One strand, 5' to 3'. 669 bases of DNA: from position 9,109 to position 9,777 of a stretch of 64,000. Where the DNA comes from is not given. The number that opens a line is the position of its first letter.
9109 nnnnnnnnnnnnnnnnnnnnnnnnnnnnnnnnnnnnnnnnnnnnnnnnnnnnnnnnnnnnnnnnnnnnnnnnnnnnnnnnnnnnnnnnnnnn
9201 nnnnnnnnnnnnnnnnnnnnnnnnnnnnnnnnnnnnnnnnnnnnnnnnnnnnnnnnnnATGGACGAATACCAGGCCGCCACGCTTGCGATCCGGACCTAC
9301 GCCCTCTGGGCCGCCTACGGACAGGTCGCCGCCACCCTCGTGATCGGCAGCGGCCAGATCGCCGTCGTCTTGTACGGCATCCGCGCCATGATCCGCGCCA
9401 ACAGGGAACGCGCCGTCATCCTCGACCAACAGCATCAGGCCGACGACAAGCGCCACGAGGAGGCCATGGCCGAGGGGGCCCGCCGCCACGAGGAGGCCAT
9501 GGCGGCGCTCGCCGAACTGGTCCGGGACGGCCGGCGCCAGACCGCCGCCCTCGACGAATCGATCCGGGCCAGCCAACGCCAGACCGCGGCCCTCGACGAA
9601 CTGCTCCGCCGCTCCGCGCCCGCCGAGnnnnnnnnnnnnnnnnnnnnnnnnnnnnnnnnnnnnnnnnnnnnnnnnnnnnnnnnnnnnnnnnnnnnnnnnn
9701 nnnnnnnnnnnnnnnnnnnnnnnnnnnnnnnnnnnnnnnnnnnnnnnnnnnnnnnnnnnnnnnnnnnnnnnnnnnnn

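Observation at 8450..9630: Low-GC islet (about 56% against about 70%) encoding three small proteins, two of them membrane-anchored coiled coils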

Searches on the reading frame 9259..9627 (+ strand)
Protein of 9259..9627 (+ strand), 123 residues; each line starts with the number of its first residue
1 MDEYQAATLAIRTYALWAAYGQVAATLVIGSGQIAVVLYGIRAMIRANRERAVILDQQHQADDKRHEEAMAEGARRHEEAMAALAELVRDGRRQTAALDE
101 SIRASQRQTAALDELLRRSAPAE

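Call 12: search_protein_families(library=pfam, proteins=[window:9259-9627:+], max_evalue=1)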
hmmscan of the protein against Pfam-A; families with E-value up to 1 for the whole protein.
window:9259-9627:+ (123 aa): 2 families
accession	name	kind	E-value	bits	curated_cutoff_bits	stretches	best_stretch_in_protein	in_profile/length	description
PF13796.11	Sensor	-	0.0025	18.3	28.2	1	12-91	13-85/162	Putative sensor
PF10050.14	DUF2284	-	0.27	11.4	25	1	50-92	49-91/161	Predicted metal-binding protein (DUF2284)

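Call 13: search_protein_families(library=phrogs, proteins=[window:9259-9627:+], max_evalue=1)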
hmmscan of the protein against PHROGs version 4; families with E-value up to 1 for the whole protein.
window:9259-9627:+ (123 aa): 4 families
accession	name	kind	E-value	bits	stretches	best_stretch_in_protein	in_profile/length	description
phrog_25242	-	unknown function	0.12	13.8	1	55-89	84-118/121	-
phrog_23204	-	unknown function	0.18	13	1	26-63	19-56/74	-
phrog_30645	-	unknown function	0.21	12.2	1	27-112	6-92/159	-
phrog_30641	-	unknown function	0.25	12.9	0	69-93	32-56/66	-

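Call 14: search_protein_families(library=ncbifam, proteins=[window:9259-9627:+], max_evalue=1)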
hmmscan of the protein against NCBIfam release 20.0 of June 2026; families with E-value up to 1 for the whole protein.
window:9259-9627:+ (123 aa): 1 family
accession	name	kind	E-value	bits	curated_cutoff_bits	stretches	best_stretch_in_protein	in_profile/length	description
NF009109.0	PRK12457.1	equivalog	0.048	12.9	457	1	29-79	170-219/281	3-deoxy-8-phosphooctulonate synthase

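Call 15: search_protein_families(library=padloc, proteins=[window:9259-9627:+], max_evalue=1)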
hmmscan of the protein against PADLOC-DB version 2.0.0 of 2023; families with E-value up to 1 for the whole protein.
window:9259-9627:+ (123 aa): 1 family
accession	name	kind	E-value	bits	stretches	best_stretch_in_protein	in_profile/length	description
PDLC00607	ZorA1|ZorA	-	0.0031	14.8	1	47-113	310-376/551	MotA/ExbB/TolQ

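Call 26: find_homologous_proteins(query=window:9259-9627:+, max_evalue=0.01)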
Query window:9259-9627:+ (123 aa): 136 proteins with E <= 0.01 among 2860 candidates; the best 120 are listed.
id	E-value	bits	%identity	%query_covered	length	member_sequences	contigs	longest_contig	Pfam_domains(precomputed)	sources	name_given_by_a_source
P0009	4.2e-67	241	100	100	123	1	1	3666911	-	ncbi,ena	-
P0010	2.4e-61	222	74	100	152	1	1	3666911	-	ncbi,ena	-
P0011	1.2e-45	172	74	98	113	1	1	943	-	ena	-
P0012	1.9e-41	158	71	98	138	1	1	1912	-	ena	-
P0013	3.0e-32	129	40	98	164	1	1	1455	-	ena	-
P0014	1.7e-27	114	76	37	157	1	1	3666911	-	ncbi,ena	-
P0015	5.4e-27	112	67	70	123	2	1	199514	-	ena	-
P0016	5.5e-27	112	54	87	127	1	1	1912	-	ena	-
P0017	8.4e-27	111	70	43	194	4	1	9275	-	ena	-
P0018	2.2e-25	107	64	83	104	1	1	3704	-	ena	-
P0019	3.3e-25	106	56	64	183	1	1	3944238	-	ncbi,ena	-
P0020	4.2e-24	103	39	98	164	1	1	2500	-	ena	-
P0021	8.8e-23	99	49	100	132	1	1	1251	-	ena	-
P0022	1.0e-22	98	34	87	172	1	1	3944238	-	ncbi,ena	-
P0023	1.3e-21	95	57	83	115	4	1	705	-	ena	-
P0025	4.0e-21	93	58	70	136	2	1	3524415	-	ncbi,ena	-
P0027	1.4e-20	91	58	83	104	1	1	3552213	-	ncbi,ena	-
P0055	5.8e-16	77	44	89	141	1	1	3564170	-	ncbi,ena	-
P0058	2.9e-15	74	47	68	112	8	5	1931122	-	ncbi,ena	-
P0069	3.3e-14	71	49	98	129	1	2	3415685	-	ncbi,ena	-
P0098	3.5e-11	61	36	98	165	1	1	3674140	-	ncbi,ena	-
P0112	1.4e-8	53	54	50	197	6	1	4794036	-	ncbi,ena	-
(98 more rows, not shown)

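Call 29: find_encoding_contigs(protein=P0010, flank=6000, max_places=4)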
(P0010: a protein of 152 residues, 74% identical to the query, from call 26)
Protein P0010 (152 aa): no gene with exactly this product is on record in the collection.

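Call 30: find_encoding_contigs(protein=P0025, flank=6000, max_places=4)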
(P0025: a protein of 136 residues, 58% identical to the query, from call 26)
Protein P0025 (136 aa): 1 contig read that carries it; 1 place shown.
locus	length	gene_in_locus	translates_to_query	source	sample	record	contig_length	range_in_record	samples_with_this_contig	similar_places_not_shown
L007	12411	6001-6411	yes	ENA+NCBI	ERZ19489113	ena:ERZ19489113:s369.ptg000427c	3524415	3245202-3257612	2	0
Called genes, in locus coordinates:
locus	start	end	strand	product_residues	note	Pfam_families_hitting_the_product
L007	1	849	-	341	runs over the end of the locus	-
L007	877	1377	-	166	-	PF04390:LptE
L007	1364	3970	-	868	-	PF00133:tRNA-synt_1, PF09334:tRNA-synt_1g, PF13603:tRNA-synt_1_2, PF00133:tRNA-synt_1 (weak), PF08264:Anticodon_1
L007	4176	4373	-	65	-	-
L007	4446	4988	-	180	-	PF12100:DUF3576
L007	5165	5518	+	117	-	-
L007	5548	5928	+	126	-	-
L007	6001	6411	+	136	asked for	-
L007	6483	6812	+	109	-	-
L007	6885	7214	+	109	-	-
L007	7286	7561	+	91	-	-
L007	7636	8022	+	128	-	-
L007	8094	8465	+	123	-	-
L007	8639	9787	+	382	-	PF13609:Porin_4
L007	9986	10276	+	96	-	-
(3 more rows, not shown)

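Call 36: list_cluster_members(proteins=[P0009, P0010, P0019, P0025, P0027, P0055, P0058, P0069, P0098, P0112])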
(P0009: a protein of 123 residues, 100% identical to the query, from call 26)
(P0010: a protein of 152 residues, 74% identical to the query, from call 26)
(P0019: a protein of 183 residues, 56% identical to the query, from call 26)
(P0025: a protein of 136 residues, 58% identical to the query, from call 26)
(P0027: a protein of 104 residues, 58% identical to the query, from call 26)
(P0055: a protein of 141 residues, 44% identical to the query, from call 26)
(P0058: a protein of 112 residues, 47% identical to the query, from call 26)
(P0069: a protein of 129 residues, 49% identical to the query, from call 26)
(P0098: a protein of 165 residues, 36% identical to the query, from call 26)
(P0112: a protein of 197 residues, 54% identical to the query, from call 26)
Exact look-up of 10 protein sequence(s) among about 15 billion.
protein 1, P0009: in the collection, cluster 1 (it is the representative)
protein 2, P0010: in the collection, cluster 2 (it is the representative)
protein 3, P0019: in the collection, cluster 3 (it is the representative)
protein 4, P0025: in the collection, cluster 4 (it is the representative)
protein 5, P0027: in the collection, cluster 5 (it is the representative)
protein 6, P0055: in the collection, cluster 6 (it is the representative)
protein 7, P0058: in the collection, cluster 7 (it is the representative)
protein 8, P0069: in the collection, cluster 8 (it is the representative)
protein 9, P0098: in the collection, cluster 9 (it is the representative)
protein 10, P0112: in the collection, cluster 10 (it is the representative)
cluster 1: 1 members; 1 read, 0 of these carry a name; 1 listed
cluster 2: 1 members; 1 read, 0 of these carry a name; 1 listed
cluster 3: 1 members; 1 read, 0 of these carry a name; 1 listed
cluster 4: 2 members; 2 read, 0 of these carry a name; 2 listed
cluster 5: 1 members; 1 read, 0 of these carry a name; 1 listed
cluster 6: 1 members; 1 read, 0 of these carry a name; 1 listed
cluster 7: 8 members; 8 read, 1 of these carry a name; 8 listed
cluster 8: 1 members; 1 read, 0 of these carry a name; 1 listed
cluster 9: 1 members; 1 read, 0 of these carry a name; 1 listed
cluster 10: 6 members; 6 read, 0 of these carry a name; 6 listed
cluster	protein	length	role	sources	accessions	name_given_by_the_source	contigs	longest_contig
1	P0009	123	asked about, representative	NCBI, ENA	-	-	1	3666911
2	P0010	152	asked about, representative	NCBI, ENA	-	-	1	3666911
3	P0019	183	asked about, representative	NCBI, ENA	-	-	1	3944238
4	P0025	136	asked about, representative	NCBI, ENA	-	-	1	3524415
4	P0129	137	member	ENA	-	-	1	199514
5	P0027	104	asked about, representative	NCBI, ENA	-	-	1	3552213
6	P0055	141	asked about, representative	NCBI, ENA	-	-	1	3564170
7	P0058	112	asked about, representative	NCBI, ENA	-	-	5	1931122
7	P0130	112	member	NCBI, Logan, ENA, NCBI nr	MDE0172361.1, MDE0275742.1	MAG: hypothetical protein OYH76_07595 [Defluviicoccus sp.] | hypothetical protein [Defluviicoccus sp.]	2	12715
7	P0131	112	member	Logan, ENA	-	-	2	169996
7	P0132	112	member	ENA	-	-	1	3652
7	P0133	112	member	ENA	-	-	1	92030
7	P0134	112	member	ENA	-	-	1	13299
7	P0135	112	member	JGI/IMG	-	-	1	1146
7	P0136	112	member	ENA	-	-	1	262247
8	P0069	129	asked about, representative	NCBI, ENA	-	-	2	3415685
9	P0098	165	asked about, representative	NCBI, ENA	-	-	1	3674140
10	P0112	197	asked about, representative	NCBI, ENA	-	-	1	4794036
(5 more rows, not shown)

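Call 37: find_related_loci(query=A1, collection=genome_contigs, flank=6000)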
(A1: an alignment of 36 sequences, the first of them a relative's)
Query A1 (123 aa) in genome_contigs; peptide patterns used: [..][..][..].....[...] (x = any residue, [..] = any of these).
57 stretches matched a pattern; 36 encode a relative of the query (tblastn E <= 1e-3); 33 distinct loci.
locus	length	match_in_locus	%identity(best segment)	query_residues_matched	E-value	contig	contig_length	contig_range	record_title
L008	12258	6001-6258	69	37-122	2e-31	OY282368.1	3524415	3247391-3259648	MAG: uncultured Alphaproteobacteria bacterium isolate 22a88078-2868-43f5-a089-7a94dbfbad86 genome assembly, chromosome:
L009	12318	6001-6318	59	1-102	9e-31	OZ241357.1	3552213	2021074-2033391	MAG: Alphaproteobacteria bacterium isolate 88d555cd-2633-4b86-a1be-1e9adaae3909 genome assembly, chromosome: 1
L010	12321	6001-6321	51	1-121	1e-26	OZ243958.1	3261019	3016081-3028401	MAG: Alphaproteobacteria bacterium isolate 2e7a10f6-f36c-43d1-a3df-2601a6acf5df genome assembly, chromosome: 1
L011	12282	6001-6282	59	37-123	4e-26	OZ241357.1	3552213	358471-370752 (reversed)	MAG: Alphaproteobacteria bacterium isolate 88d555cd-2633-4b86-a1be-1e9adaae3909 genome assembly, chromosome: 1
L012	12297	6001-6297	59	39-123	6e-25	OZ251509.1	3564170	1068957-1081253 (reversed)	MAG: Alphaproteobacteria bacterium isolate c58df884-ff44-4a62-8948-53011581409f genome assembly, chromosome: 1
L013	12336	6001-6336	50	4-123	1e-24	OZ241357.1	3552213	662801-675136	MAG: Alphaproteobacteria bacterium isolate 88d555cd-2633-4b86-a1be-1e9adaae3909 genome assembly, chromosome: 1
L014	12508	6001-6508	58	1-107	1e-21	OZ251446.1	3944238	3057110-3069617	MAG: Alphaproteobacteria bacterium isolate 4a82845b-346e-4bd1-b170-acd391575f3a genome assembly, chromosome: 1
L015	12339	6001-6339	46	1-112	5e-22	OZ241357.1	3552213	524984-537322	MAG: Alphaproteobacteria bacterium isolate 88d555cd-2633-4b86-a1be-1e9adaae3909 genome assembly, chromosome: 1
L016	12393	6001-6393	43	7-119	2e-21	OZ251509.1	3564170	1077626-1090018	MAG: Alphaproteobacteria bacterium isolate c58df884-ff44-4a62-8948-53011581409f genome assembly, chromosome: 1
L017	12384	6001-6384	45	4-121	3e-21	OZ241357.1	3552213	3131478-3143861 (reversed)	MAG: Alphaproteobacteria bacterium isolate 88d555cd-2633-4b86-a1be-1e9adaae3909 genome assembly, chromosome: 1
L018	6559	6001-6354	41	2-122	1e-19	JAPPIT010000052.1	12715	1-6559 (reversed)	MAG: Defluviicoccus sp. isolate RHO2_bin_2 NODE_5844_length_12715_cov_57.307820, whole genome shotgun sequence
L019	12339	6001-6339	46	4-120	2e-19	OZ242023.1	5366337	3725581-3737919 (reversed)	MAG: Gammaproteobacteria bacterium isolate bb6fca1c-7aa0-4b6b-ab67-8beeb69306b8 genome assembly, chromosome: 1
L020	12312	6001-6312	47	37-122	3e-18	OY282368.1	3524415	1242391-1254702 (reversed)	MAG: uncultured Alphaproteobacteria bacterium isolate 22a88078-2868-43f5-a089-7a94dbfbad86 genome assembly, chromosome:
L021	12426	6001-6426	52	39-112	2e-17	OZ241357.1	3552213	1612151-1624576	MAG: Alphaproteobacteria bacterium isolate 88d555cd-2633-4b86-a1be-1e9adaae3909 genome assembly, chromosome: 1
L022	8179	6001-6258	48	37-121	6e-17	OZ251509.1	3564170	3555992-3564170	MAG: Alphaproteobacteria bacterium isolate c58df884-ff44-4a62-8948-53011581409f genome assembly, chromosome: 1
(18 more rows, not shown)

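Call 60: search_protein_families(library=pfam, alignment_id=A1, max_evalue=0.05)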
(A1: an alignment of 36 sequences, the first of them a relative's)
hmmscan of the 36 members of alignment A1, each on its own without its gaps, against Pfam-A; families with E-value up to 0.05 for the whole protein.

A. member 1, P0009 (123 aa): 1 family
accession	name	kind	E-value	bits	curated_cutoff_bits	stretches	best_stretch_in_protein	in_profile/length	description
PF13796.11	Sensor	-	0.0025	18.3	28.2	1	12-91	13-85/162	Putative sensor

B. families by the number of members that match (of 36 scanned): 32 families (the first 25 are shown)
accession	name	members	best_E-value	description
PF20087.4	DUF6479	7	3.5e-05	Family of unknown function (DUF6479)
PF13796.11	Sensor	6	0.0019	Putative sensor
PF20315.3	DUF6611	5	0.0018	Family of unknown function (DUF6611)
PF10211.14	Ax_dynein_light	3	0.00082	Axonemal dynein light chain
PF25450.1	Rab11-FIP3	3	0.0021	Rab11-FIP3-like domain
PF04740.18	LXG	3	0.0025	LXG domain of WXG superfamily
PF11169.13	DUF2956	2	0.0061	Protein of unknown function (DUF2956)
PF02464.23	CinA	2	0.011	Competence-damaged protein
PF05130.17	FlgN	2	0.015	FlgN protein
PF06936.16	Selenoprotein_S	2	0.016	Selenoprotein S (SelS)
PF11932.13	DUF3450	1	0.00034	Protein of unknown function (DUF3450)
PF05055.17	DUF677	1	0.0043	Protein of unknown function (DUF677)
PF13801.11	Metal_resist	1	0.0051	Heavy-metal resistance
PF24072.1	T7_gp14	1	0.007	T7 virus internal virion protein gp14 family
PF17231.7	DUF5305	1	0.0086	Family of unknown function (DUF5305)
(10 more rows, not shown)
